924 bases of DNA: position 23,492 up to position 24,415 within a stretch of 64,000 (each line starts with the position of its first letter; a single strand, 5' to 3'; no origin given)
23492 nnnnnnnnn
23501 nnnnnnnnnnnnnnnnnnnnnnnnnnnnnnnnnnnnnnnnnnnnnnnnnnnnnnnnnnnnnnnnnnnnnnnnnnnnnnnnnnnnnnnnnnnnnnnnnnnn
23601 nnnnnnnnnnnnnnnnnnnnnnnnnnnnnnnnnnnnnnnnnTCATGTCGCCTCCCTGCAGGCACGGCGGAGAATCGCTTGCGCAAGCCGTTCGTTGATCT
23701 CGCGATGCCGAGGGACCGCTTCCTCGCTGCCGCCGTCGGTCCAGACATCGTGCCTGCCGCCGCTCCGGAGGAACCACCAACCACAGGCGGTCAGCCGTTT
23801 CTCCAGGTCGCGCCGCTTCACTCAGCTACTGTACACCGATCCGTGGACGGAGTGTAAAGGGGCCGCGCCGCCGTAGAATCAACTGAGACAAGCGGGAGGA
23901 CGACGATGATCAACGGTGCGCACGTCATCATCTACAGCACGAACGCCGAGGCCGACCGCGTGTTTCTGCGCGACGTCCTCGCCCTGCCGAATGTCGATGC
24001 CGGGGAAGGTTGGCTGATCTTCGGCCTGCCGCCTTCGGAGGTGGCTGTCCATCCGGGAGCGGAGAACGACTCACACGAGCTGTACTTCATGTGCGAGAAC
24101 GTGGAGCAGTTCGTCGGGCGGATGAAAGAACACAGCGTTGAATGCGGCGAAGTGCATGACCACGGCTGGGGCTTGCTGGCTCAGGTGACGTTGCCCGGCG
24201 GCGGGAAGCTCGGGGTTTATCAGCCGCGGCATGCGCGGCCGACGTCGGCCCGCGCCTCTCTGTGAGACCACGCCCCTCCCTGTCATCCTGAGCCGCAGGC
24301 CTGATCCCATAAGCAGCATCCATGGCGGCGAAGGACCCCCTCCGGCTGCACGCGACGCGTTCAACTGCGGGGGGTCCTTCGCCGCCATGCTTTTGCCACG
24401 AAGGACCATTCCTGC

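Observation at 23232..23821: hicA-hicB toxin-antitoxin pair; the toxin gene is absent from the ORF track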

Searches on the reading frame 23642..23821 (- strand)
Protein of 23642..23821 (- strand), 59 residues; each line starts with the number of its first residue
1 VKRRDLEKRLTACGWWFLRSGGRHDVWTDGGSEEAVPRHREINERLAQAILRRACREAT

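Call 3: search_protein_families(library=pfam, proteins=[window:23642-23821:-], max_evalue=0.1)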
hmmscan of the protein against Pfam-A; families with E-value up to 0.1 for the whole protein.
window:23642-23821:- (59 aa): 1 family
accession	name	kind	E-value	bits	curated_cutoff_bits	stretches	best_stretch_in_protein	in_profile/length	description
PF07927.17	HicA_toxin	-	2.4e-07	31.2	27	1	4-54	2-56/58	HicA toxin of bacterial toxin-antitoxin,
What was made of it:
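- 23642..23821 (-): hicA: 59-aa toxin gene with a GTG start and a TGA stop. Pfam PF07927 31.2 bits (cut-off 27), call 3.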

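Call 4: search_protein_families(library=ncbifam, proteins=[window:23642-23821:-], max_evalue=0.1)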
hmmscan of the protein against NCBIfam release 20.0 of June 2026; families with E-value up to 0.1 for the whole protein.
window:23642-23821:- (59 aa): 0 families

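Call 5: search_solved_structures(query=window:23642-23821:-, max_evalue=10, show_alignments=3)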
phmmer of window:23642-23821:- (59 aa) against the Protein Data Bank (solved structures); distinct sequences matched with E-value up to 10: 1.
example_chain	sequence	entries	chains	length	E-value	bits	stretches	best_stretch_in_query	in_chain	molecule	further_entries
5yrz_B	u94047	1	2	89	0.85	13.4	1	2-53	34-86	HicA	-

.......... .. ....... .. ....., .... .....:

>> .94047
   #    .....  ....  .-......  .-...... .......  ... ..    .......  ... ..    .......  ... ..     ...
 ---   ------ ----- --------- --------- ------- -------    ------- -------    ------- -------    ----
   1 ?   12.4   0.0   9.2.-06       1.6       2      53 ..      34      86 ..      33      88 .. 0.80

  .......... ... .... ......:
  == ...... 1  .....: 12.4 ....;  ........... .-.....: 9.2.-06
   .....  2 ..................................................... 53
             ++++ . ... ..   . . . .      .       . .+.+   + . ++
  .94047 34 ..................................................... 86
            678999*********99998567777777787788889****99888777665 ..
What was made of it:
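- NCBIfam gives no HicA hit (call 4), and phmmer against the PDB gives only E 0.85 to a HicA (call 5).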

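Call 7: find_homologous_proteins(query=window:23642-23821:-)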
Query window:23642-23821:- (59 aa): 245 proteins with E <= 0.001 among 254 candidates; the best 120 are listed.
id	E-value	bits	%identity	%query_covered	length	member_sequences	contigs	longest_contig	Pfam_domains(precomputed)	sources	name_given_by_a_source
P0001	2.3e-33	130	100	100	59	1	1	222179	PF07927.18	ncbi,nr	ncbi:MAG TPA: type II toxin-antitoxin system HicA family toxin [Thermoanaerobaculia bacterium]|nr:ty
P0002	2.7e-26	108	84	97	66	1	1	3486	PF07927.18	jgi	jgi:mRNA interferase HicA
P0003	4.5e-26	107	88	100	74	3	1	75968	PF07927.18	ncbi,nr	ncbi:MAG TPA: type II toxin-antitoxin system HicA family toxin [Thermoanaerobaculia bacterium]|nr:ty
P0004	7.8e-26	106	84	97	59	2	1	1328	PF07927.18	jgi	-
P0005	7.9e-26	106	85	93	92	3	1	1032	PF07927.18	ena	-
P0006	8.4e-26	106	85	100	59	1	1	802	PF07927.18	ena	-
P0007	9.5e-26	106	85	100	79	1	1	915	PF07927.18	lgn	-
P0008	1.7e-25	105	85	100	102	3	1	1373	PF07927.18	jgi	-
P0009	1.7e-25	105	85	100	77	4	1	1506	PF07927.18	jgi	jgi:mRNA interferase HicA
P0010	3.6e-25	104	86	97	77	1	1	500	PF07927.18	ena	-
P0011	5.0e-25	104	86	95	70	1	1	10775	PF07927.18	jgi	jgi:mRNA interferase HicA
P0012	5.1e-25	104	82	97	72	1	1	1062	PF07927.18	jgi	jgi:mRNA interferase HicA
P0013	6.9e-25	103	83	100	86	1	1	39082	PF07927.18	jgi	jgi:mRNA interferase HicA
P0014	7.3e-25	103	83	98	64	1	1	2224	PF07927.18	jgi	jgi:mRNA interferase HicA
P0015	1.3e-24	102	85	100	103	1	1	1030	PF07927.18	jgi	jgi:mRNA interferase HicA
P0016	3.0e-24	101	83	100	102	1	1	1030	PF07927.18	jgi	jgi:mRNA interferase HicA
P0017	3.3e-24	101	81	97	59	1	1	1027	PF07927.18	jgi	-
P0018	6.5e-24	100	80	100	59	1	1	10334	PF07927.18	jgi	jgi:mRNA interferase HicA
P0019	2.4e-23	98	76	100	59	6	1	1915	PF07927.18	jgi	jgi:mRNA interferase HicA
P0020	2.4e-23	98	78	100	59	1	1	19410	PF07927.18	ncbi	ncbi:MAG: type II toxin-antitoxin system HicA family toxin [Thermoanaerobaculia bacterium]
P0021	2.9e-23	98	84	93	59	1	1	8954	PF07927.18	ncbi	ncbi:MAG: type II toxin-antitoxin system HicA family toxin [Acidobacteriota bacterium]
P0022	3.0e-23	98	76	100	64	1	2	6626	PF07927.18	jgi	-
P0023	3.2e-23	98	76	100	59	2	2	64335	PF07927.18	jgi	jgi:mRNA interferase HicA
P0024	4.4e-23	98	78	100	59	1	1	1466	PF07927.18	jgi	-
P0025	7.4e-23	97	82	93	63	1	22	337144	PF07927.18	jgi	-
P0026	1.1e-22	96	76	100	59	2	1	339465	PF07927.18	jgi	jgi:mRNA interferase HicA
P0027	1.3e-22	96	75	97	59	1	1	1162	PF07927.18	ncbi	ncbi:MAG: type II toxin-antitoxin system HicA family toxin [Thermoanaerobaculia bacterium]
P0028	1.4e-22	96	82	93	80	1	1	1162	PF07927.18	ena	-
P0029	1.4e-22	96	80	95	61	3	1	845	PF07927.18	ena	-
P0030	1.7e-22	96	81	97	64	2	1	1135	PF07927.18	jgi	-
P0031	1.7e-22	96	81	97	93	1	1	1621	PF07927.18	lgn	-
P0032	1.8e-22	96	77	97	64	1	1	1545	PF07927.18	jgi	jgi:mRNA interferase HicA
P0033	2.0e-22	96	76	100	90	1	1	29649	PF07927.18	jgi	jgi:mRNA interferase HicA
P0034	2.8e-22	95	81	97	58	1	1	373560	PF07927.18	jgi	-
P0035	3.3e-22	95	78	93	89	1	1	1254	PF07927.18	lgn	-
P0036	5.8e-22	94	75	100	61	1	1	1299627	PF07927.18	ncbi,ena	-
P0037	6.1e-22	94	84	95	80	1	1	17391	PF07927.18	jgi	jgi:mRNA interferase HicA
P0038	6.9e-22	94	81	97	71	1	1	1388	PF07927.18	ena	-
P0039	7.9e-22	94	80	93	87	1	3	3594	PF07927.18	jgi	jgi:mRNA interferase HicA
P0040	9.7e-22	93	77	97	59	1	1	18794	PF07927.18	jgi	jgi:mRNA interferase HicA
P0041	1.1e-21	93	81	97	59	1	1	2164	PF07927.18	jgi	jgi:mRNA interferase HicA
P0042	1.3e-21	93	77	97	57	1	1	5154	PF07927.18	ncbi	ncbi:MAG: type II toxin-antitoxin system HicA family toxin [Planctomycetota bacterium]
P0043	1.3e-21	93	78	93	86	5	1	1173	PF07927.18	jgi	-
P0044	1.5e-21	93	76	98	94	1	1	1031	PF07927.18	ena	-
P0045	1.8e-21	93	79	97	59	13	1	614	PF07927.18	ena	-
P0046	1.8e-21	93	74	97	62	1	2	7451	PF07927.18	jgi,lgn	jgi:mRNA interferase HicA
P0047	3.1e-21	92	78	98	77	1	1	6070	PF07927.18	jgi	jgi:mRNA interferase HicA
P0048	3.6e-21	92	71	100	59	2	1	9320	PF07927.18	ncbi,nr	ncbi:MAG TPA: type II toxin-antitoxin system HicA family toxin [Thermoanaerobaculia bacterium]|nr:ty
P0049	3.7e-21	92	77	95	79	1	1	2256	PF07927.18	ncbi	-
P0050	5.4e-21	91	78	93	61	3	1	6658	PF07927.18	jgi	jgi:mRNA interferase HicA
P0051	6.1e-21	91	77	97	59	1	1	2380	PF07927.18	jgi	jgi:mRNA interferase HicA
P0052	7.8e-21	91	77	97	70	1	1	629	PF07927.18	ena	-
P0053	8.3e-21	90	76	93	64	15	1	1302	PF07927.18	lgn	-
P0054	1.2e-20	90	80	86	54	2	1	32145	PF07927.18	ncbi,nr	ncbi:MAG TPA: type II toxin-antitoxin system HicA family toxin [Thermoanaerobaculia bacterium]|nr:ty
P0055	2.6e-20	89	75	97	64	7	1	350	PF07927.18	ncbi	-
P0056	3.4e-20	89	71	100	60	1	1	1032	PF07927.18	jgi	jgi:mRNA interferase HicA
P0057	4.4e-20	88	75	95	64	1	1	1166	PF07927.18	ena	-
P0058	4.9e-20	88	78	92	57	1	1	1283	PF07927.18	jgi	jgi:mRNA interferase HicA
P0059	6.0e-20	88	71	98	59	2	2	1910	PF07927.18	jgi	-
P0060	6.6e-20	88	72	98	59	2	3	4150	PF07927.18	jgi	jgi:mRNA interferase HicA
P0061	7.3e-20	88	73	93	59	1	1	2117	PF07927.18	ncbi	ncbi:MAG: type II toxin-antitoxin system HicA family toxin [Thermoanaerobaculia bacterium]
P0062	7.5e-20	87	77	97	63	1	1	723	PF07927.18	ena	-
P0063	1.4e-19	87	74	97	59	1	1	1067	PF07927.18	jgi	jgi:mRNA interferase HicA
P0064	1.8e-19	86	74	92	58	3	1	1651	PF07927.18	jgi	jgi:mRNA interferase HicA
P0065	3.0e-19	86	75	75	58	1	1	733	PF07927.18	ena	-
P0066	3.4e-19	85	77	75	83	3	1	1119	PF07927.18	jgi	jgi:mRNA interferase HicA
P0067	5.4e-19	85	74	98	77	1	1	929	PF07927.18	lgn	-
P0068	7.3e-19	84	78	92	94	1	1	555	PF07927.18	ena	-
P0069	1.6e-18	83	72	90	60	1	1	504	PF07927.18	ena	-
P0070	1.8e-18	83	74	92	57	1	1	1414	PF07927.18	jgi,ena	-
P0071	2.1e-18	83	72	92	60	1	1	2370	PF07927.18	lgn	-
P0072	2.5e-18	83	78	69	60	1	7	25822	PF07927.18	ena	-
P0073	2.6e-18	83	64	95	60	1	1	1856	PF07927.18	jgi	jgi:mRNA interferase HicA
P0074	2.7e-18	83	71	98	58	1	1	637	PF07927.18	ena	-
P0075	2.9e-18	83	73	93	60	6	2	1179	PF07927.18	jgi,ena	jgi:predicted RNA binding protein YcfA (HicA-like mRNA interferase family)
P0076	3.0e-18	82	73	95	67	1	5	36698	PF07927.18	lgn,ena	-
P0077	4.1e-18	82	71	95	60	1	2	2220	PF07927.18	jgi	jgi:mRNA interferase HicA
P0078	5.3e-18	82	69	98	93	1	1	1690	PF07927.18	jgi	jgi:mRNA interferase HicA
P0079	6.7e-18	81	70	92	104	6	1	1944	PF07927.18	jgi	-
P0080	7.4e-18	81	70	95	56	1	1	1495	PF07927.18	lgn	-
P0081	7.9e-18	81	72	92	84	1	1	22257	PF07927.18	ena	-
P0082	1.0e-17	81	72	92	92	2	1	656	PF07927.18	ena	-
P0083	1.3e-17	81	70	92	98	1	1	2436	PF07927.18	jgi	jgi:mRNA interferase HicA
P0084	1.4e-17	80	74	95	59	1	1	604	PF07927.18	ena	-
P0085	1.4e-17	80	72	92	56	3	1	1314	PF07927.18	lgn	-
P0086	1.5e-17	80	70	90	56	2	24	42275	PF07927.18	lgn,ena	-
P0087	3.5e-17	79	68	90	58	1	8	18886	PF07927.18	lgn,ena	-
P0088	6.1e-17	78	68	95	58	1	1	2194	PF07927.18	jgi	jgi:mRNA interferase HicA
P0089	7.3e-17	78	69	92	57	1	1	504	PF07927.18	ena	-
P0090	9.7e-17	78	73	83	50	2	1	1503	PF07927.18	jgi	-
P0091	1.2e-16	77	70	97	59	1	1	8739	PF07927.18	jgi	jgi:mRNA interferase HicA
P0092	1.3e-16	77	71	86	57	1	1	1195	PF07927.18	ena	-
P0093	1.3e-16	77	70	92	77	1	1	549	PF07927.18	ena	-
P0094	1.3e-16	77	66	90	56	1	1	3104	PF07927.18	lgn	-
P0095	1.4e-16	77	65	93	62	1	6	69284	PF07927.18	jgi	jgi:mRNA interferase HicA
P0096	1.6e-16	77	67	97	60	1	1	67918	PF07927.18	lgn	-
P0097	1.9e-16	77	67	98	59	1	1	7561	PF07927.18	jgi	jgi:mRNA interferase HicA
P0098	2.4e-16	76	70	92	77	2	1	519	PF07927.18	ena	-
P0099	3.6e-16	76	66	90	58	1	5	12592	PF07927.18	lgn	-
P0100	5.2e-16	75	68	95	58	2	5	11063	PF07927.18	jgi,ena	-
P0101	6.2e-16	75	70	92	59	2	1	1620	PF07927.18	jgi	jgi:mRNA interferase HicA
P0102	6.3e-16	75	68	97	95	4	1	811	PF07927.18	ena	-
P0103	8.5e-16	75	66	95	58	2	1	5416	PF07927.18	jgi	jgi:mRNA interferase HicA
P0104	9.1e-16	75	69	86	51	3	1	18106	PF07927.18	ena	-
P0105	1.0e-15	74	66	95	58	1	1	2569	PF07927.18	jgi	jgi:mRNA interferase HicA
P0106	1.7e-15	74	69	92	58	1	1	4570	PF07927.18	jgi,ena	-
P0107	6.9e-15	72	62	90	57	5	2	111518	PF07927.18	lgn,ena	-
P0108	7.4e-15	72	67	97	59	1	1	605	PF07927.18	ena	-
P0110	1.5e-14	71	66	90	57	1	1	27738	PF07927.18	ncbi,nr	ncbi:MAG: type II toxin-antitoxin system HicA family toxin [Ruminococcus sp.]|nr:type II toxin-antit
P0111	1.6e-14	71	65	97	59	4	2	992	PF07927.18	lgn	-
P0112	2.4e-14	70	68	92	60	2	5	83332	PF07927.18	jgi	jgi:mRNA interferase HicA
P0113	2.7e-14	70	76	71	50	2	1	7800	PF07927.18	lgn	-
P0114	3.1e-14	70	64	90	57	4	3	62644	PF07927.18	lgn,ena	-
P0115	8.3e-14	68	60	90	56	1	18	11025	PF07927.18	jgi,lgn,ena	-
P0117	1.1e-13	68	65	92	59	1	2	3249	PF07927.18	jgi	jgi:mRNA interferase HicA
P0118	1.1e-13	68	62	93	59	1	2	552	PF07927.18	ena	-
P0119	1.7e-13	68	66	90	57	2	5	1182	PF07927.18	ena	-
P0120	2.1e-13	67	63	92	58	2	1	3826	PF07927.18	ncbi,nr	ncbi:MAG: type II toxin-antitoxin system HicA family toxin [Thermoanaerobaculia bacterium]|nr:type I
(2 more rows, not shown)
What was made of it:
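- Checked: There are 245 homologues with E <= 1e-3 (call 7).
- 245 homologues, many named HicA by NCBI or JGI (call 7).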

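Call 9: find_encoding_contigs(protein=P0001, flank=6000, max_places=4)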
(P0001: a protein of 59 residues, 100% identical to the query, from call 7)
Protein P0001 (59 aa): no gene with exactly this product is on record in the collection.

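Call 22: search_protein_families(library=padloc, proteins=[window:23642-23821:-], max_evalue=0.01)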
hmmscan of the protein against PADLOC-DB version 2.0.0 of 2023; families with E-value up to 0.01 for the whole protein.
window:23642-23821:- (59 aa): 0 families

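Call 49: predict_structure(alignment_id=A1)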
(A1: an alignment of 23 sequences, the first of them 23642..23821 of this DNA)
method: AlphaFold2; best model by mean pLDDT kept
length: 59 residues; sequences in the alignment: 23
mean_pLDDT: 86.9   pTM: 0.66
mean pLDDT of the five models: 86.9, 86.8, 86.2, 85.5, 83.7
residues with pLDDT >= 90: 25; 70-90: 31; 50-70: 1; < 50: 2
segments of 3 or more residues with pLDDT < 50: none
pLDDT, mean of each block of 10 residues (from residue 1): 90 92 89 89 89 70
secondary structure, 60 per line:
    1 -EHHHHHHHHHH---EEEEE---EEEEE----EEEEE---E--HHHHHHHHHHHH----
elements in order: H3-12 E16-20 E24-28 E33-37 H44-55
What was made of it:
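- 23642..23821 (-): AlphaFold model pLDDT 86.9 with alpha-beta3-alpha topology, call 49.
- On HicA toxin (Pfam PF07927): Model pLDDT 86.9 with elements H3-12, E16-20, E24-28, E33-37 and H44-55 (call 49).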

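Call 53: fold_search(model_id=the predicted structure, library=pdb)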
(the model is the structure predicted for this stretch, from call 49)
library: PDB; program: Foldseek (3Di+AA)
matches with E <= 10: 442; with E <= 0.001: 0
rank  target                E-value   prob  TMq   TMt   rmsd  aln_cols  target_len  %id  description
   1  4p78_C                3.5e-03  1.00  0.71  0.64   3.6        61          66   24  HicA3 and HicB3 toxin-antitoxin complex (released 2014-08-27)
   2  5yrz_B                8.1e-03  1.00  0.70  0.71   2.1        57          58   28  Toxin-Antitoxin complex from Streptococcus pneumoniae (released 2018-05-23)
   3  6g26_F                4.0e-02  1.00  0.73  0.72   2.0        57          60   14  The crystal structure of the Burkholderia pseudomallei HicAB complex (released 2018-10-31)
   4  6g26_E                5.6e-02  1.00  0.73  0.71   2.0        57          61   14  The crystal structure of the Burkholderia pseudomallei HicAB complex (released 2018-10-31)
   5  6hpb_A                6.4e-02  1.00  0.68  0.70   1.9        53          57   30  Crystal structure of the E.coli HicAB toxin-antitoxin complex (released 2019-09-18)
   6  1whz                  8.5e-02  0.99  0.68  0.59   2.4        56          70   18  Crystal structure of a hypothetical protein from thermus thermophilus HB8 (released 2004-11-28)
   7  4c26_MODEL_1_A        9.1e-02  0.96  0.59  0.54   2.8        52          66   15  Solution NMR structure of the HicA toxin from Burkholderia pseudomallei (released 2014-04-23)
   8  5ig9_E                2.6e-01  0.11  0.25  0.06  12.8        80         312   15  Crystal structure of macrocyclase MdnC bound with precursor peptide MdnA from Microcystis aeruginosa MRC (released 2016-09-21)
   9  6hpb_C                2.7e-01  0.87  0.60  0.67   2.0        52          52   35  Crystal structure of the E.coli HicAB toxin-antitoxin complex (released 2019-09-18)
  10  5ig9_A                2.7e-01  0.10  0.26  0.06  13.1        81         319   16  Crystal structure of macrocyclase MdnC bound with precursor peptide MdnA from Microcystis aeruginosa MRC (released 2016-09-21)
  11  8v9c_A                3.6e-01  0.18  0.30  0.10   7.9        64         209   17  HIV-1 Integrase F185H Complexed with Allosteric Inhibitor GSK1264 (released 2025-03-19)
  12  5ig9_C                3.9e-01  0.08  0.25  0.06  13.1        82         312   18  Crystal structure of macrocyclase MdnC bound with precursor peptide MdnA from Microcystis aeruginosa MRC (released 2016-09-21)
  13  8fno_A                4.8e-01  0.21  0.31  0.09   8.9        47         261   21  Structure of E138K/G140A/Q148R HIV-1 intasome with Dolutegravir bound (released 2023-08-09)
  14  5ig9_G                5.1e-01  0.07  0.25  0.06  13.1        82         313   20  Crystal structure of macrocyclase MdnC bound with precursor peptide MdnA from Microcystis aeruginosa MRC (released 2016-09-21)
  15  8fnn_A                6.7e-01  0.20  0.33  0.09   8.6        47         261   21  Structure of E138K/G140A/Q148K HIV-1 intasome with Dolutegravir bound (released 2023-08-09)
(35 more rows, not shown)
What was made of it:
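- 23642..23821 (-): Foldseek top 7 PDB hits are all HicA (4p78_C, 5yrz_B, 6g26, 6hpb_A, 1whz, 4c26), TM 0.59-0.73, call 53.
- On HicA toxin (Pfam PF07927): The top 7 Foldseek PDB hits are all HicA toxins, TM 0.59-0.73 (call 53).
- Closest known: Yersinia pestis HicA3-HicB3. Same: It is the best Foldseek match for the HicA model (E 3.5e-3, TM 0.71, call 53).
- Closest known: Burkholderia pseudomallei HicAB. Same: HicA TM is 0.73 (call 53).
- Fold model and PDB matches exclusively to HicA toxins at the top of the list (calls 49, 53).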

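Call 62: list_cluster_members(proteins=[P0001, P0121, P0243])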
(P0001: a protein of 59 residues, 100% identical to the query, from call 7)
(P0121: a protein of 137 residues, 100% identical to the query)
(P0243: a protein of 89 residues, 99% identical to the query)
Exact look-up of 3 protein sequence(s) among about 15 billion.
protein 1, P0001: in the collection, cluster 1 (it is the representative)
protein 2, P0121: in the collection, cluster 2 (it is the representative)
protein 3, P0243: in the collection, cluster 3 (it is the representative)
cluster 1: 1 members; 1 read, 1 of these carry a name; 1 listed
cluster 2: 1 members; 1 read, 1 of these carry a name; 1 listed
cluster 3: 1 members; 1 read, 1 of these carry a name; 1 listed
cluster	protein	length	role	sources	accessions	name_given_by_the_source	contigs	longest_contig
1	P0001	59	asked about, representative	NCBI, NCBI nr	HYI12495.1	MAG TPA: type II toxin-antitoxin system HicA family toxin [Thermoanaerobaculia bacterium] | type II toxin-antitoxin system HicA family toxin [Thermoanaerobaculia bacterium]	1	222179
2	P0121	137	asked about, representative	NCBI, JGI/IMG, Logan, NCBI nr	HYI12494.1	MAG TPA: helix-turn-helix domain-containing protein [Thermoanaerobaculia bacterium] | helix-turn-helix domain-containing protein [Thermoanaerobaculia bacterium]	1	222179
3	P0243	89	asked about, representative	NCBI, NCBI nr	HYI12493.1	MAG TPA: hypothetical protein VEK57_25795 [Thermoanaerobaculia bacterium] | hypothetical protein [Thermoanaerobaculia bacterium]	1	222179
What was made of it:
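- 23642..23821 (-): Identical to GenBank HYI12495.1, call 62.
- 23232..23645 (-): hicB: 137-aa antitoxin gene with an ATG start. Identical to GenBank HYI12494.1 (call 62).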

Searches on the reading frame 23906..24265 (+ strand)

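Call 3: search_protein_families(library=pfam, proteins=[window:23906-24265:+], max_evalue=0.1)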
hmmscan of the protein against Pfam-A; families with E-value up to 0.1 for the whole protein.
window:23906-24265:+ (119 aa): 1 family
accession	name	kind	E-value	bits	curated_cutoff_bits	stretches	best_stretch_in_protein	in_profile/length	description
PF12681.13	Glyoxalase_2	-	0.07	13.5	30.1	0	54-86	60-94/118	Glyoxalase-like domain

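Call 4: search_protein_families(library=ncbifam, proteins=[window:23906-24265:+], max_evalue=0.1)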
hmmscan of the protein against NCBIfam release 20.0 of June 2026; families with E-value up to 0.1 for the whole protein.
window:23906-24265:+ (119 aa): 0 families

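Call 22: search_protein_families(library=padloc, proteins=[window:23906-24265:+], max_evalue=0.01)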
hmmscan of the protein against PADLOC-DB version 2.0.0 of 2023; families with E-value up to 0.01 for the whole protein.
window:23906-24265:+ (119 aa): 0 families
